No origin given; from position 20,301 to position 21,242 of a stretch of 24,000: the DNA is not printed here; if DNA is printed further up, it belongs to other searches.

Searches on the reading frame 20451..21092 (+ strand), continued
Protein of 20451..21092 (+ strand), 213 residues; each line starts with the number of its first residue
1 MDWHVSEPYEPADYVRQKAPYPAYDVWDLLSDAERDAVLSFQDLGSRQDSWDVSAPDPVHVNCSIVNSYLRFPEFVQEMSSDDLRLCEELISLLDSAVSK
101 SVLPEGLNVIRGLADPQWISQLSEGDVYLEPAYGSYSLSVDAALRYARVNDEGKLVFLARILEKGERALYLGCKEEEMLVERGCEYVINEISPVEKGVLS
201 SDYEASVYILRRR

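Call 28: find_related_loci(query=A1, collection=metagenome_contigs, flank=6000)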
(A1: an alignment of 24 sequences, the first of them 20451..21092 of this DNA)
Query A1 (213 aa) in metagenome_contigs; peptide patterns used: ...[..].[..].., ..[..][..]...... (x = any residue, [..] = any of these).
144 stretches matched a pattern; 2 encode a relative of the query (tblastn E <= 1e-3); 2 distinct loci.
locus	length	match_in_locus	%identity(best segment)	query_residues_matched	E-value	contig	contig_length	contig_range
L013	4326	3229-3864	81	1-212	7e-114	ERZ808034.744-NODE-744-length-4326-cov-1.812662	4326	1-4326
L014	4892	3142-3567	77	1-142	2e-69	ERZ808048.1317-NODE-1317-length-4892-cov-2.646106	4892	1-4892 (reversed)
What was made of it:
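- Tried and rejected: It returned only 2 loci (call 28), so contexts came mainly from exact-protein look-ups.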

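Call 29: find_encoding_contigs(protein=P0012, flank=6000, max_places=3)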
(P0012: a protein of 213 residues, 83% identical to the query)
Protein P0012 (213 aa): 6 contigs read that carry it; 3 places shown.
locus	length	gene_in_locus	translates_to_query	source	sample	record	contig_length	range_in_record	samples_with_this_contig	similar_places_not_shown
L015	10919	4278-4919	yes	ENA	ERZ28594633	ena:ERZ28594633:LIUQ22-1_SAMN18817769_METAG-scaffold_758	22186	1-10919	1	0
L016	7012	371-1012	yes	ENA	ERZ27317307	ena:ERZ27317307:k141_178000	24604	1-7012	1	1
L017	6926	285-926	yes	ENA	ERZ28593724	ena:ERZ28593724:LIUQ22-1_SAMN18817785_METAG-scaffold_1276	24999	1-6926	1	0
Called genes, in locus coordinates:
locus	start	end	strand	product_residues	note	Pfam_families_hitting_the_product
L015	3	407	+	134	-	?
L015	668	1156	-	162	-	-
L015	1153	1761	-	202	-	PF13392:HNH_3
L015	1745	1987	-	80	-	-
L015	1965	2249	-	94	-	-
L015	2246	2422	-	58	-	-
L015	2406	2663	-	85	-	-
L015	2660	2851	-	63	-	-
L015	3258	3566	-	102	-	PF21983:NikA-like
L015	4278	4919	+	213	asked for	PF03496:ADPrib_exo_Tox (weak)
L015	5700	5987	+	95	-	-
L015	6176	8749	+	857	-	-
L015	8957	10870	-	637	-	-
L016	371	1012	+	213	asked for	PF03496:ADPrib_exo_Tox (weak)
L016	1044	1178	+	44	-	-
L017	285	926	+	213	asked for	PF03496:ADPrib_exo_Tox (weak)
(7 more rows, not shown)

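Call 30: find_encoding_contigs(protein=P0015, flank=6000, max_places=4)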
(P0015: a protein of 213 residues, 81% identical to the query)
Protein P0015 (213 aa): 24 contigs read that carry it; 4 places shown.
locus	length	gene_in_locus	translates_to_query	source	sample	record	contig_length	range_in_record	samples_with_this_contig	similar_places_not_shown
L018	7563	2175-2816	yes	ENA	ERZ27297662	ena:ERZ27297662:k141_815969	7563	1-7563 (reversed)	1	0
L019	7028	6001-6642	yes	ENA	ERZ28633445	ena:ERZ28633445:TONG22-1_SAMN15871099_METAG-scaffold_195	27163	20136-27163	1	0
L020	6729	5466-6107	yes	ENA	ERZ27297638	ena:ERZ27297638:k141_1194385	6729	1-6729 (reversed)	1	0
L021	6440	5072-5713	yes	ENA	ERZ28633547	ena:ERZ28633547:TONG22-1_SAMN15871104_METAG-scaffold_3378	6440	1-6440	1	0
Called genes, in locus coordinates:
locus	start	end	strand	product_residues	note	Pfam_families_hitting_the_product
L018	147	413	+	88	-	-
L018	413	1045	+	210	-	PF13392:HNH_3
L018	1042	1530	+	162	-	-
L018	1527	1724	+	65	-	-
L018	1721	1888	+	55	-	-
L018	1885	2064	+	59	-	-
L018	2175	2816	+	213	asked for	PF03496:ADPrib_exo_Tox (faint)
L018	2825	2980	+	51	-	-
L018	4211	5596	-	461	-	PF13522:GATase_6 (weak), PF13537:GATase_7, PF00156:Pribosyltran (weak)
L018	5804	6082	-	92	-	PF01423:LSM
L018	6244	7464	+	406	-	PF01676:Metalloenzyme, PF10143:PhosphMutase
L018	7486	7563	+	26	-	?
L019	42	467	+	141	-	-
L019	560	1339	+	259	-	PF01022:HTH_5 (faint), PF01047:MarR (faint), PF01978:TrmB (faint), PF08279:HTH_11 (faint), PF12802:MarR_2 (weak), PF13412:HTH_24 (weak), PF12840:HTH_20, PF13412:HTH_24, +2 more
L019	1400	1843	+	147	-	-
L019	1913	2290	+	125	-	-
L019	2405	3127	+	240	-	-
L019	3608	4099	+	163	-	-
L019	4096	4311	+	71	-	-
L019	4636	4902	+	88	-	-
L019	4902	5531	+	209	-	PF13392:HNH_3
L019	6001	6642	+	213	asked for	PF03496:ADPrib_exo_Tox (faint)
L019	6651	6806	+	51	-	-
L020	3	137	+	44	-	?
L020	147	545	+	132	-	-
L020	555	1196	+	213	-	-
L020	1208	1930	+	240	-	-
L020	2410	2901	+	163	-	-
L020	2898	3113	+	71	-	-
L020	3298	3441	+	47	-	-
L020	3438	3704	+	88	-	-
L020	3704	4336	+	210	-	PF13392:HNH_3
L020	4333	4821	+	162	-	-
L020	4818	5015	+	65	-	-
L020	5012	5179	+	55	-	-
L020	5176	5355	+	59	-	-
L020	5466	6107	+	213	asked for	PF03496:ADPrib_exo_Tox (faint)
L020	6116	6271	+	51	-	-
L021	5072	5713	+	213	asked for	PF03496:ADPrib_exo_Tox (faint)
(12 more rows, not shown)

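Call 31: find_encoding_contigs(protein=P0032, flank=6000, max_places=2)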
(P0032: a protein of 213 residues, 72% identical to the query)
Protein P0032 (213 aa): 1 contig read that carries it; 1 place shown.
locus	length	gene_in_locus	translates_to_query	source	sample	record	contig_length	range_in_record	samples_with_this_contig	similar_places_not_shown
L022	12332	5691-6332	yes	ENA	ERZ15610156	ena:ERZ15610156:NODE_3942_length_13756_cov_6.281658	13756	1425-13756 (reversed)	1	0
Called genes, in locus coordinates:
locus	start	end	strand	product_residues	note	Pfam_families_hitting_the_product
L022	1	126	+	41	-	?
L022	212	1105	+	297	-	PF03460:NIR_SIR_ferr, PF01077:NIR_SIR, PF00037:Fer4 (faint), PF12837:Fer4_6 (faint)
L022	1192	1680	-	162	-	PF00994:MoCF_biosynth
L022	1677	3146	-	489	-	PF03453:MoeA_N, PF00994:MoCF_biosynth, PF03454:MoeA_C (weak)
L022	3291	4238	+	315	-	PF13353:Fer4_12 (weak), PF04055:Radical_SAM, PF06463:Mob_synth_C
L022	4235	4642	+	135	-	PF02391:MoaE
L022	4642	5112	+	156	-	PF01967:MoaC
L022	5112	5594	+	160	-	PF01980:TrmO_N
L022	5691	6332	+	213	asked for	PF03496:ADPrib_exo_Tox (weak)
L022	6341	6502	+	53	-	-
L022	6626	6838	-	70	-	PF03459:TOBE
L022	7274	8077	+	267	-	PF01547:SBP_bac_1, PF13531:SBP_bac_11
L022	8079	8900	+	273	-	PF00528:BPD_transp_1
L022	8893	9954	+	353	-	PF00005:ABC_tran, PF13304:AAA_21 (faint), PF03459:TOBE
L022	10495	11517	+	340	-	PF00384:Molybdopterin (faint)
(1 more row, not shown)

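Call 32: find_encoding_contigs(protein=P0042, flank=6000, max_places=2)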
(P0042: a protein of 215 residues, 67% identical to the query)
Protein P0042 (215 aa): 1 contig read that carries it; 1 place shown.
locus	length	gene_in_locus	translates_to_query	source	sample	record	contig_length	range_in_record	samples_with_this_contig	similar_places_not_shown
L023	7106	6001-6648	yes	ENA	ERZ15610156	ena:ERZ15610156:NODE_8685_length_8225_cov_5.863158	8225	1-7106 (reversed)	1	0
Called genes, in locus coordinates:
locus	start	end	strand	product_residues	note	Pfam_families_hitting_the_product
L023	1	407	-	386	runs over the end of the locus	PF01497:Peripla_BP_2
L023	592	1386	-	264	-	PF00005:ABC_tran, PF02463:SMC_N (weak), PF13175:AAA_15 (faint), PF13304:AAA_21 (weak)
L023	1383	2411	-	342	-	PF01032:FecCD, PF00950:ABC-3 (weak)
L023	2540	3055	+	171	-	PF03266:NTPase_1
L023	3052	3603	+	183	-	PF03358:FMN_red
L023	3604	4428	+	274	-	PF01026:TatD_DNase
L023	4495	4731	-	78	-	-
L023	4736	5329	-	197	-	PF03496:ADPrib_exo_Tox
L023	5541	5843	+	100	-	-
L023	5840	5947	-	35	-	-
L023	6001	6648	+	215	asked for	PF03496:ADPrib_exo_Tox (weak)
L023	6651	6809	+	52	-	-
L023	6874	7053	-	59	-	-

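Call 34: list_cluster_members(proteins=[P0057, P0059, P0061, P0062, P0063, P0065, P0066, P0067, P0069, P0071])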
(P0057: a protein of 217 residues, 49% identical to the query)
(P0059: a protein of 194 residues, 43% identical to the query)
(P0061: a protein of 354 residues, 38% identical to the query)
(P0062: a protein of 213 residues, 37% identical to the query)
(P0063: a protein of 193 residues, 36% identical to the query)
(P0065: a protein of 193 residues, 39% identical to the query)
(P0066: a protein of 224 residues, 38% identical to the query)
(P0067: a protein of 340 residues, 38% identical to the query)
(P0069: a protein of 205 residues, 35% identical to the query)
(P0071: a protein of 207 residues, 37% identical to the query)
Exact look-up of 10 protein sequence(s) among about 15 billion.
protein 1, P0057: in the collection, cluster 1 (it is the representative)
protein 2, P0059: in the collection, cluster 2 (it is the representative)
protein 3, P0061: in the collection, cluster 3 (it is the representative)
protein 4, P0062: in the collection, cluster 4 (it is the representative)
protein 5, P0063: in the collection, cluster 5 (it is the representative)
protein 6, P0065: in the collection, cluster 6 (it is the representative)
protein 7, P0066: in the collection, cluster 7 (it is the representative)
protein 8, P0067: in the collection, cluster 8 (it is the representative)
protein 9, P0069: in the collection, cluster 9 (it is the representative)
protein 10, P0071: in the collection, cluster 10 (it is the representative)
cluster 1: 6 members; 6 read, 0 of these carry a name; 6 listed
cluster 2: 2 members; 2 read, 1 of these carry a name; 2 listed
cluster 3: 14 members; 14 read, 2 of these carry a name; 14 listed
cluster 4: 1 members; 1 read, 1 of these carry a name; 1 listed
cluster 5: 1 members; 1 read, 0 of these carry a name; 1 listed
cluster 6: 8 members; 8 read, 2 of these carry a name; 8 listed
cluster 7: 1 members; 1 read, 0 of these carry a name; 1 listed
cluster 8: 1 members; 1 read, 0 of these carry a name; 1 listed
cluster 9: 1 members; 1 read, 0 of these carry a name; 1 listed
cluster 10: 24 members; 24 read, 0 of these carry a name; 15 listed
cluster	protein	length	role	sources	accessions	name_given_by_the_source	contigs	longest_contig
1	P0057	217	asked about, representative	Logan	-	-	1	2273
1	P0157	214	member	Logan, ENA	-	-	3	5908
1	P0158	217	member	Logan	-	-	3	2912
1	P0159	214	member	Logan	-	-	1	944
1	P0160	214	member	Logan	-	-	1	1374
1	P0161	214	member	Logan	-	-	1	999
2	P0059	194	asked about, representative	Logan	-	-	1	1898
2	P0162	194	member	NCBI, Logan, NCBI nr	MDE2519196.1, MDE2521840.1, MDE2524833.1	MAG: hypothetical protein O0X93_01605 [Methanocorpusculum sp.] | hypothetical protein [Methanocorpusculum sp.]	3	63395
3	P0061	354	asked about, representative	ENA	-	-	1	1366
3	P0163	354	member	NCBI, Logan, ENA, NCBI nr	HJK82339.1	MAG TPA: minor capsid protein [Methanocorpusculum sp.] | minor capsid protein [Methanocorpusculum sp.]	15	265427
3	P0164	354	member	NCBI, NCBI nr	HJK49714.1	MAG TPA: minor capsid protein [Methanocorpusculum sp.] | minor capsid protein [Methanocorpusculum sp.]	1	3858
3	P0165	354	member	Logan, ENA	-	-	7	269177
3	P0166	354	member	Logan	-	-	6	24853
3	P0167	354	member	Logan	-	-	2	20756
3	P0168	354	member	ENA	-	-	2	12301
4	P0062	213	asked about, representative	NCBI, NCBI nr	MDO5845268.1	MAG: ADP-ribosyltransferase [Methanocorpusculum sp.] | ADP-ribosyltransferase [Methanocorpusculum sp.]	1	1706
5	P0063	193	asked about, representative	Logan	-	-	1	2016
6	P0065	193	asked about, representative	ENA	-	-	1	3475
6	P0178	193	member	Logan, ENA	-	-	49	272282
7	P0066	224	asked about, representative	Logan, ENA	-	-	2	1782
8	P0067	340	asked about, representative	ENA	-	-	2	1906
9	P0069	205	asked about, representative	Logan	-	-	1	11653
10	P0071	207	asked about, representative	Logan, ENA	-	-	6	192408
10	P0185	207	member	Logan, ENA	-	-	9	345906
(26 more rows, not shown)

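Call 35: search_protein_families(library=phrogs, proteins=[window:20451-21092:+, P0061, P0065, P0071], max_evalue=0.01)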
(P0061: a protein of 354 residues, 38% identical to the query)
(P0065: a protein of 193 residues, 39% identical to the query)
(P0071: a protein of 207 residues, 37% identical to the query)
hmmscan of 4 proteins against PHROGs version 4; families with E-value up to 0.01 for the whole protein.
window:20451-21092:+ (213 aa): 0 families

P0061 (354 aa): 28 families (the best 25 are shown)
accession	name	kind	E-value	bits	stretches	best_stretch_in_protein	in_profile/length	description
phrog_595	-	head and packaging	4.3e-32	113.1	1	31-330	183-496/513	head maturation protease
phrog_115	-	head and packaging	2.4e-30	107.3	1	30-242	203-433/665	minor head protein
phrog_2841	-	head and packaging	1.8e-25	91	1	30-150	192-315/525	minor head protein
phrog_4728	-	head and packaging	2.4e-25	90.3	1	29-152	180-310/591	head morphogenesis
phrog_6577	-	unknown function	9.1e-24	84.8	1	22-148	104-236/1066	-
phrog_2662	-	head and packaging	1.6e-21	77.6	1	10-140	564-707/717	portal protein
phrog_241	-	head and packaging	7.3e-20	72.5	1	25-146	145-278/679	head morphogenesis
phrog_2468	-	head and packaging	2.3e-19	71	1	6-150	120-281/303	head morphogenesis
phrog_324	-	head and packaging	4.7e-14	53.3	1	27-210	196-380/624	head morphogenesis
phrog_3517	-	head and packaging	1.8e-13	51.5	1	64-163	230-350/371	head morphogenesis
phrog_7625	-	head and packaging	1e-12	48.7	1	29-142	127-249/504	head morphogenesis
phrog_19480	-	head and packaging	6e-11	42.3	1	24-138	621-733/737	head morphogenesis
phrog_758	-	head and packaging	4.7e-10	40.3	1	15-143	156-292/326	head morphogenesis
phrog_15127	-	head and packaging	1.2e-09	38.3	1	18-124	114-220/602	head protein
phrog_19443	-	head and packaging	4.5e-09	36.3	1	26-145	161-288/579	minor head protein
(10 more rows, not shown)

P0065 (193 aa): 1 family
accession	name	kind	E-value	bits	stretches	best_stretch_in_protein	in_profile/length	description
phrog_3895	-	moron, auxiliary metabolic gene and host takeover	0.0019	19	1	80-173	222-320/340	ADP-ribosyltransferase exoenzyme toxin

P0071 (207 aa): 1 family
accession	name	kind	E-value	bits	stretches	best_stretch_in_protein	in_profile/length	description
phrog_3895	-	moron, auxiliary metabolic gene and host takeover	0.0097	16.6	0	85-191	202-325/340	ADP-ribosyltransferase exoenzyme toxin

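Call 36: search_protein_families(library=padloc, proteins=[window:20451-21092:+, P0061, P0065, P0071], max_evalue=0.01)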
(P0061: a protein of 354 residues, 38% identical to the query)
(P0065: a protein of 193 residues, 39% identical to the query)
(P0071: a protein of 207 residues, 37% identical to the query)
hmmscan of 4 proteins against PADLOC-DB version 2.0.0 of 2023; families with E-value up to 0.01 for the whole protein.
window:20451-21092:+ (213 aa): 0 families

P0061 (354 aa): 0 families

P0065 (193 aa): 0 families

P0071 (207 aa): 0 families
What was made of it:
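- On Known anti-phage defence systems (PADLOC-DB v2): No hit for the ART, the mini or the paralogues (call 36).
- PADLOC has no model for either protein (call 36).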

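Call 37: search_protein_families(library=pfam, proteins=[P0061, P0067, P0065, P0071, P0059, P0085, P0110], max_evalue=0.01)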
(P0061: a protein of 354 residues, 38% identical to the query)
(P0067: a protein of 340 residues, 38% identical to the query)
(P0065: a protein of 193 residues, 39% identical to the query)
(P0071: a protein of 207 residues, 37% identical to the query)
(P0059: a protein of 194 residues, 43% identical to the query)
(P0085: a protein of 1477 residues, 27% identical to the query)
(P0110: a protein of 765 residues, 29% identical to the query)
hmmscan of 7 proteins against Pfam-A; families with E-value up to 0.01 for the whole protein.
P0061 (354 aa): 2 families
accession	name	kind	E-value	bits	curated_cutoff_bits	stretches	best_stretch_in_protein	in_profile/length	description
PF04233.19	Phage_Mu_F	-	1.1e-21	78.1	29.6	1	36-138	2-111/112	Phage Mu protein F like protein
PF03496.20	ADPrib_exo_Tox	-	0.00047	20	23.4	0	235-336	61-180/196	ADP-ribosyltransferase exoenzyme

P0067 (340 aa): 1 family
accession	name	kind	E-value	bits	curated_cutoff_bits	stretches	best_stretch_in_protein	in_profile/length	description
PF04233.19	Phage_Mu_F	-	4.1e-14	53.7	29.6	1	4-88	20-111/112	Phage Mu protein F like protein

P0065 (193 aa): 1 family
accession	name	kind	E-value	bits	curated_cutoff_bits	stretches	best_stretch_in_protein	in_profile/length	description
PF03496.20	ADPrib_exo_Tox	-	4.1e-05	23.4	23.4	1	47-175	35-180/196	ADP-ribosyltransferase exoenzyme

P0071 (207 aa): 1 family
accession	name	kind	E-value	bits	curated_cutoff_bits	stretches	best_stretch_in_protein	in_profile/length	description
PF03496.20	ADPrib_exo_Tox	-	5.9e-06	26.2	23.4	1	57-188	31-179/196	ADP-ribosyltransferase exoenzyme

P0059 (194 aa): 2 families
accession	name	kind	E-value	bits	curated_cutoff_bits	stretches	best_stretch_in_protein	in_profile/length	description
PF03496.20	ADPrib_exo_Tox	-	4.6e-05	23.3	23.4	1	46-175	34-179/196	ADP-ribosyltransferase exoenzyme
PF23527.1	Microp_apicomplexa_14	-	0.0089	16.4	27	0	169-189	17-40/52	Apicomplexa microprotein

P0085 (1477 aa): 2 families
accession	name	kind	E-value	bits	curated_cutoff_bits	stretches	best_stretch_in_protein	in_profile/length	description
PF03496.20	ADPrib_exo_Tox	-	2e-52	177.9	23.4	4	1312-1457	22-180/196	ADP-ribosyltransferase exoenzyme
PF07737.17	ATLF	-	0.004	17.3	27.4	0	386-456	115-172/193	Anthrax toxin lethal factor, N- and C-terminal domain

P0110 (765 aa): 2 families
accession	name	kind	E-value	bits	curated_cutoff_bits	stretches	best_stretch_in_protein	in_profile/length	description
PF03496.20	ADPrib_exo_Tox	-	1.1e-30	106.9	23.4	2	362-503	23-173/196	ADP-ribosyltransferase exoenzyme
PF04233.19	Phage_Mu_F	-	3.3e-11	44.3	29.6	1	147-256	7-111/112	Phage Mu protein F like protein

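Call 65: search_protein_families(library=phrogs, proteins=[L020:147-545:+, L020:555-1196:+, L020:1208-1930:+, L020:2410-2901:+, L020:2898-3113:+, L020:3438-3704:+, L020:3704-4336:+, L020:4333-4821:+, L019:560-1339:+, L019:42-467:+], max_evalue=0.01)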
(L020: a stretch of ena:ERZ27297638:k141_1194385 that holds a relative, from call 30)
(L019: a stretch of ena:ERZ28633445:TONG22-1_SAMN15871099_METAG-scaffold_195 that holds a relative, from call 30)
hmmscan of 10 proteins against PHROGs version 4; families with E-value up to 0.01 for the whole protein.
L020:147-545:+ (132 aa): 0 families

L020:555-1196:+ (213 aa): 0 families

L020:1208-1930:+ (240 aa): 0 families

L020:2410-2901:+ (163 aa): 0 families

L020:2898-3113:+ (71 aa): 0 families

L020:3438-3704:+ (88 aa): 0 families

L020:3704-4336:+ (210 aa): 21 families
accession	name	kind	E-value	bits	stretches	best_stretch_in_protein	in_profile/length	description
phrog_59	-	DNA, RNA and nucleotide metabolism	3.4e-18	67.2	1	26-198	154-320/423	HNH endonuclease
phrog_99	-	DNA, RNA and nucleotide metabolism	3.6e-15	57.5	1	26-99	121-203/383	HNH endonuclease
phrog_4578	-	DNA, RNA and nucleotide metabolism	5.9e-11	43.4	1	60-99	18-57/130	HNH endonuclease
phrog_959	-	DNA, RNA and nucleotide metabolism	7.6e-10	39.7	1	27-118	23-120/138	HNH endonuclease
phrog_7545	-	DNA, RNA and nucleotide metabolism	3.1e-08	35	1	32-96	62-128/160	HNH endonuclease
phrog_1891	-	DNA, RNA and nucleotide metabolism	3.5e-08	34.2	1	55-111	166-222/255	HNH endonuclease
phrog_10822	-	DNA, RNA and nucleotide metabolism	1e-05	26.3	1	69-92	116-139/245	HNH endonuclease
phrog_15471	-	DNA, RNA and nucleotide metabolism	3.3e-05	24.8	1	33-181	13-110/183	HNH endonuclease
phrog_1492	-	DNA, RNA and nucleotide metabolism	3.8e-05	24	1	66-99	124-157/414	HNH endonuclease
phrog_6081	-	unknown function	0.0001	22.9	1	113-198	7-95/169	-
phrog_1303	-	DNA, RNA and nucleotide metabolism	0.00016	22.4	1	146-195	11-63/184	DNA binding protein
phrog_826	-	DNA, RNA and nucleotide metabolism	0.00025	21.7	1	44-102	93-159/281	HNH endonuclease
phrog_30377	-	DNA, RNA and nucleotide metabolism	0.0003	21.9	1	50-97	5-51/82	HNH endonuclease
phrog_15481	-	unknown function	0.00066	20.6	1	104-141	3-39/43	-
phrog_125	-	DNA, RNA and nucleotide metabolism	0.00092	19.8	0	103-154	161-212/254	DNA invertase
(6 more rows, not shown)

L020:4333-4821:+ (162 aa): 0 families

L019:560-1339:+ (259 aa): 19 families
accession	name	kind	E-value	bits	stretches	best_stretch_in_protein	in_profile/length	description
phrog_1687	-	transcription regulation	7.5e-13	49.8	1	96-170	36-115/162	MarR family transcrition regulator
phrog_633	-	transcription regulation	1.6e-08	36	1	124-187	5-68/111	transcriptional regulator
phrog_142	-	moron, auxiliary metabolic gene and host takeover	2.4e-08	35.1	1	115-169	6-60/116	Ren-like exclusion protein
phrog_5978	-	unknown function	3.4e-07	30.7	0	119-173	295-351/364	-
phrog_1123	-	unknown function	3.7e-07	31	1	122-173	32-84/112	-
phrog_3855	-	DNA, RNA and nucleotide metabolism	1.4e-06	29.7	1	193-239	64-111/115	HTH DNA binding protein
phrog_2440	-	transcription regulation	6.6e-06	27.1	1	111-173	18-85/126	transcriptional regulator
phrog_12156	-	DNA, RNA and nucleotide metabolism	8.3e-06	25.7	0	192-252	422-482/485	DNA helicase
phrog_19053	-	unknown function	9.7e-06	26.4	1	121-177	3-59/246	-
phrog_14131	-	DNA, RNA and nucleotide metabolism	3.5e-05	24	1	99-223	116-216/351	DNA binding protein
phrog_1324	-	transcription regulation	4.6e-05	24.1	1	113-182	8-79/172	transcriptional activator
phrog_9665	-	transcription regulation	9.4e-05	23.4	1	119-167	30-78/118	transcriptional regulator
phrog_2030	-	transcription regulation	0.00017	22.3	0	183-250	4-74/202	transcriptional regulator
phrog_1368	-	transcription regulation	0.00038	21.2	0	114-173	4-65/101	transcriptional regulator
phrog_13786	-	transcription regulation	0.00079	20.3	0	125-169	7-51/68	transcriptional regulator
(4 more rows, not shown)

L019:42-467:+ (141 aa): 1 family
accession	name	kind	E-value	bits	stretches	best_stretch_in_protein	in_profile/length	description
phrog_19685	-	unknown function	0.0029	18.6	0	30-64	19-50/57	-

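Call 66: search_protein_families(library=pfam, proteins=[L020:147-545:+, L020:555-1196:+, L020:1208-1930:+, L020:2410-2901:+, L020:4333-4821:+, L001:6844-7527:-, L001:7609-7980:-, L001:8109-8579:-, L001:8686-9801:-, L001:9812-11494:-], max_evalue=0.01)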
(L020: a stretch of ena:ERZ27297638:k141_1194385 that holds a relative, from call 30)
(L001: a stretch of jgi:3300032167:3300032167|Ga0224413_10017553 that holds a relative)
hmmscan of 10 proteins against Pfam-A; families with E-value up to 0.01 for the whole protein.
L020:147-545:+ (132 aa): 0 families

L020:555-1196:+ (213 aa): 0 families

L020:1208-1930:+ (240 aa): 0 families

L020:2410-2901:+ (163 aa): 1 family
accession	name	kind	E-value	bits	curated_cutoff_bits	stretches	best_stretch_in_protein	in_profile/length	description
PF01402.27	RHH_1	-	0.00049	20.4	20.5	0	24-51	3-29/39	Ribbon-helix-helix protein, copG family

L020:4333-4821:+ (162 aa): 1 family
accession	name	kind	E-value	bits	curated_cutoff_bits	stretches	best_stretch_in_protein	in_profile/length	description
PF14094.11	DUF4272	-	0.0038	16.8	27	0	24-56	95-128/208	Domain of unknown function (DUF4272)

L001:6844-7527:- (227 aa): 0 families

L001:7609-7980:- (123 aa): 1 family
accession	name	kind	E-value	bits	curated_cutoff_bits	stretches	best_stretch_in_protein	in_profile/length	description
PF20168.4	PDS5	-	0.0047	15.2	27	1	59-108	519-566/1053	Sister chromatid cohesion protein PDS5 protein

L001:8109-8579:- (156 aa): 0 families

L001:8686-9801:- (371 aa): 2 families
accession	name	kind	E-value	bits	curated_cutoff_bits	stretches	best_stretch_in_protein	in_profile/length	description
PF04473.18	DUF553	-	0.00056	19.8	20.5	1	109-165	22-85/140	Transglutaminase-like domain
PF01841.26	Transglut_core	-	0.0039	17.9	23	0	111-162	24-71/108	Transglutaminase-like superfamily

L001:9812-11494:- (560 aa): 7 families
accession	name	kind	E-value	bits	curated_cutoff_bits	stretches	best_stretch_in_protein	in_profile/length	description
PF00004.35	AAA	-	2.7e-26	93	21.2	1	313-444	1-130/131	ATPase family associated with various cellular activities (AAA)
PF17862.7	AAA_lid_3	-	1.8e-06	27.9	27.2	1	471-503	4-36/45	AAA+ lid domain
PF03215.21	Rad17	-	2.3e-05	24.9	23.8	0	313-340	48-75/186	Rad17 P-loop domain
PF07728.20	AAA_5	-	0.00026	21.4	22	1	313-345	2-35/139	AAA domain (dynein-related subfamily)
PF13401.12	AAA_22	-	0.00066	20.4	27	0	313-346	8-38/130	AAA domain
PF13191.12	AAA_16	-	0.0016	19.4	32.6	1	311-409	25-129/167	AAA ATPase domain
PF13521.12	AAA_28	-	0.0048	17.6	27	0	313-365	2-50/164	AAA domain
